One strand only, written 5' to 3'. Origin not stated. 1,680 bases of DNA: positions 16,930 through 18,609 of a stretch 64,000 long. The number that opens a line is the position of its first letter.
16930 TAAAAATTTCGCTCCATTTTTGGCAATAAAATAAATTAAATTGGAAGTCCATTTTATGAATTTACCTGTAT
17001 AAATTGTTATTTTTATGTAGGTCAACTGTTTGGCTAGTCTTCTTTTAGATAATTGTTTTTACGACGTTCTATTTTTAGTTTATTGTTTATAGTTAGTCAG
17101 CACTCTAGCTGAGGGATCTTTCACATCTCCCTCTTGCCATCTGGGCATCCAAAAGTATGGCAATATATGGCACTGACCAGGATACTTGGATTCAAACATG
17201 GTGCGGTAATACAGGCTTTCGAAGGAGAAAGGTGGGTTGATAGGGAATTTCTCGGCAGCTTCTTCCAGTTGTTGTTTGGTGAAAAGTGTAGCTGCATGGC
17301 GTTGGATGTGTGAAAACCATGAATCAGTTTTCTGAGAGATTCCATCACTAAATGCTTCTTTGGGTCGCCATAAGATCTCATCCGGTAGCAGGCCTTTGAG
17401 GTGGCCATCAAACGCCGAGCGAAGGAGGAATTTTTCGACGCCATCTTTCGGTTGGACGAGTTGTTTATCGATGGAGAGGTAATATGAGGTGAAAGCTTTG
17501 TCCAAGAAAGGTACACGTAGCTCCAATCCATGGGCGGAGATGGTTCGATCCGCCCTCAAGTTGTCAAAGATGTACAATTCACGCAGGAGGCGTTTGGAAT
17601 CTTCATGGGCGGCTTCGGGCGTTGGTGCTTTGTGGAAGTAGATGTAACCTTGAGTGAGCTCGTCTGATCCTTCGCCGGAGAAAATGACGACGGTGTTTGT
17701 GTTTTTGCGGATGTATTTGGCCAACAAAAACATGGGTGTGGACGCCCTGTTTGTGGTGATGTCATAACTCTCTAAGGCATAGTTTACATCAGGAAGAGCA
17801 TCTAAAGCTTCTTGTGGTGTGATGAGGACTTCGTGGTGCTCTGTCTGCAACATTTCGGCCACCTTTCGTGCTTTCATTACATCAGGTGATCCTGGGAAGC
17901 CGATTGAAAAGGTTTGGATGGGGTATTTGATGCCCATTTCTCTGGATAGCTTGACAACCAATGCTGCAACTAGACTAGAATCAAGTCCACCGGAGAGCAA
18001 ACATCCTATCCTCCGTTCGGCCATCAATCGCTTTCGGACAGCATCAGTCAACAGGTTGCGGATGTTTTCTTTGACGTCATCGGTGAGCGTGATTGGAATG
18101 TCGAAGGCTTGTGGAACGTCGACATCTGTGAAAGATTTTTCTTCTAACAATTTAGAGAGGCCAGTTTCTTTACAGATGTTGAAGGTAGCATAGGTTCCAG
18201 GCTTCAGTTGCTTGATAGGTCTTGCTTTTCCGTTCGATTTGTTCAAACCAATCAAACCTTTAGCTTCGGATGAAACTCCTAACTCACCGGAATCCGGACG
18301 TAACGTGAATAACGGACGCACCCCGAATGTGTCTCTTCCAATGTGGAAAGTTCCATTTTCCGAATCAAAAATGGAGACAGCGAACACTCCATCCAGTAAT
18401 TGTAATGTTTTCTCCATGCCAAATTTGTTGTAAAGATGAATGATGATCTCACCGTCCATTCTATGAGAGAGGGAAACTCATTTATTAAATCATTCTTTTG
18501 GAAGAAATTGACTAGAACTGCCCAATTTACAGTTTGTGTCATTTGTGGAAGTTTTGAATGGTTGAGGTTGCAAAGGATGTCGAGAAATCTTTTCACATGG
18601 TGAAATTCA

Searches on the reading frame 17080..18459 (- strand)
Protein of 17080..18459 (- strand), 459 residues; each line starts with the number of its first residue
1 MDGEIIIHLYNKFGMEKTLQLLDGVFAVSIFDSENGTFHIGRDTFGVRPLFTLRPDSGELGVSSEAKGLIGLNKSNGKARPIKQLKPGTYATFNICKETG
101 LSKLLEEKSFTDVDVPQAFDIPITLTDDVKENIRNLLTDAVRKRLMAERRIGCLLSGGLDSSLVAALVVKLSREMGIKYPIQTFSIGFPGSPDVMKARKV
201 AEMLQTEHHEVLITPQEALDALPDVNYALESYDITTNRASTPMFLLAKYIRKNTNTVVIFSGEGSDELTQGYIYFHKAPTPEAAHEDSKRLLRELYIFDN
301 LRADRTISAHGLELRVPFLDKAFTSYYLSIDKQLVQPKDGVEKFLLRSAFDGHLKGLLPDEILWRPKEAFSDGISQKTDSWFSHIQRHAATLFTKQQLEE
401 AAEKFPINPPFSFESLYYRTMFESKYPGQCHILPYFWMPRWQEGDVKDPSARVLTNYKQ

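Call 15: search_protein_families(library=pfam, proteins=[window:17080-18459:-])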
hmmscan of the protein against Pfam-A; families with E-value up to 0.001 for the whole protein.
window:17080-18459:- (459 aa): 4 families
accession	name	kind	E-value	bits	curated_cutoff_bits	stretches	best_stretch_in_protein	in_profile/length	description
PF00733.27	Asn_synthase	-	6e-69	233.8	21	2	133-281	2-143/354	Asparagine synthase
PF13537.11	GATase_7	-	1.2e-12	48.3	25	1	2-69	54-121/123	Glutamine amidotransferase domain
PF13522.11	GATase_6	-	3e-08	34.2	27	1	2-54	69-120/130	Glutamine amidotransferase domain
PF02540.23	NAD_synthase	-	1.7e-05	24.5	21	1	132-272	4-137/242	NAD synthase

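Call 39: find_homologous_proteins(query=window:17080-18459:-, max_evalue=1e-50)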
Query window:17080-18459:- (459 aa): 7507 proteins with E <= 1e-50 among 8000 candidates; the best 120 are listed.
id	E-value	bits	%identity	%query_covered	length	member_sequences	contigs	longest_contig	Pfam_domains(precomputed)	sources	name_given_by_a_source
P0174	0.0e+0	1045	100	100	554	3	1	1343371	PF00733.28,PF13522.12,PF02540.24,PF13537.12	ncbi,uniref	ncbi:asparagine synthetase [glutamine-hydrolyzing]-like [Clytia hemisphaerica]|uniref:Asparagine syn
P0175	1.7e-259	879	83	100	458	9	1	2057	PF00733.28,PF13522.12,PF02540.24,PF13537.12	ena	-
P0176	9.5e-242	820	80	97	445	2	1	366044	PF00733.28,PF13537.12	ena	-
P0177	1.0e-239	814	77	100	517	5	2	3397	PF00733.28,PF13522.12,PF02540.24,PF13537.12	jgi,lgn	-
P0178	2.4e-227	773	73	100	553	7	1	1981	PF00733.28,PF13522.12,PF13537.12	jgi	-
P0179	5.1e-224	762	72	100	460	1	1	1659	PF00733.28,PF13522.12,PF13537.12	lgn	-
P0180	1.2e-223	761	71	100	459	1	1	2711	PF00733.28,PF13522.12,PF13537.12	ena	-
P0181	2.1e-219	747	69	100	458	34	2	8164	PF00733.28,PF13522.12,PF02540.24,PF13537.12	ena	-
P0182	5.9e-215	732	68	100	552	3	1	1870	PF00733.28,PF13522.12,PF13537.12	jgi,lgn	-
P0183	1.4e-214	731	69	100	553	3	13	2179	PF00733.28,PF13522.12,PF13537.12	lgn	-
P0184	4.8e-211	719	67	100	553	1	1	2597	PF00733.28,PF13522.12,PF13537.12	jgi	-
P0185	3.3e-210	717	67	100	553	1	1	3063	PF00733.28,PF13522.12,PF02540.24,PF13537.12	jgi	-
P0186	2.3e-207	707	66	100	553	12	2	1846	PF00733.28,PF13522.12,PF13537.12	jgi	-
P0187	4.3e-206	703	66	100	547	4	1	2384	PF00733.28,PF13522.12,PF13537.12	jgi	-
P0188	4.8e-206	703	66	100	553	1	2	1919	PF00733.28,PF13522.12,PF13537.12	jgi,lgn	-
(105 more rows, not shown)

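Call 40: find_encoding_contigs(protein=P0174, flank=10000, max_places=3)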
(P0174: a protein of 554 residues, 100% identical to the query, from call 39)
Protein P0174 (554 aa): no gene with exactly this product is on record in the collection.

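Call 41: list_cluster_members(proteins=[P0174])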
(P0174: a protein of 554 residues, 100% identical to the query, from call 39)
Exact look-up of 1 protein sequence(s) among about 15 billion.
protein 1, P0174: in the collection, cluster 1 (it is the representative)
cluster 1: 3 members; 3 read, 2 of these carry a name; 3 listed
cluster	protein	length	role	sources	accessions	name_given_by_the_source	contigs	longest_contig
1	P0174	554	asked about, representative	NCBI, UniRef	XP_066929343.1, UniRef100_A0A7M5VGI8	asparagine synthetase [glutamine-hydrolyzing]-like [Clytia hemisphaerica] | Asparagine synthetase [glutamine-hydrolyzing] n=1 Tax=Clytia hemisphaerica TaxID=252671 ...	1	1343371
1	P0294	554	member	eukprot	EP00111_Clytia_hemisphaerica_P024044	TCONS_00070869-protein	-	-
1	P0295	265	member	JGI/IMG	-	-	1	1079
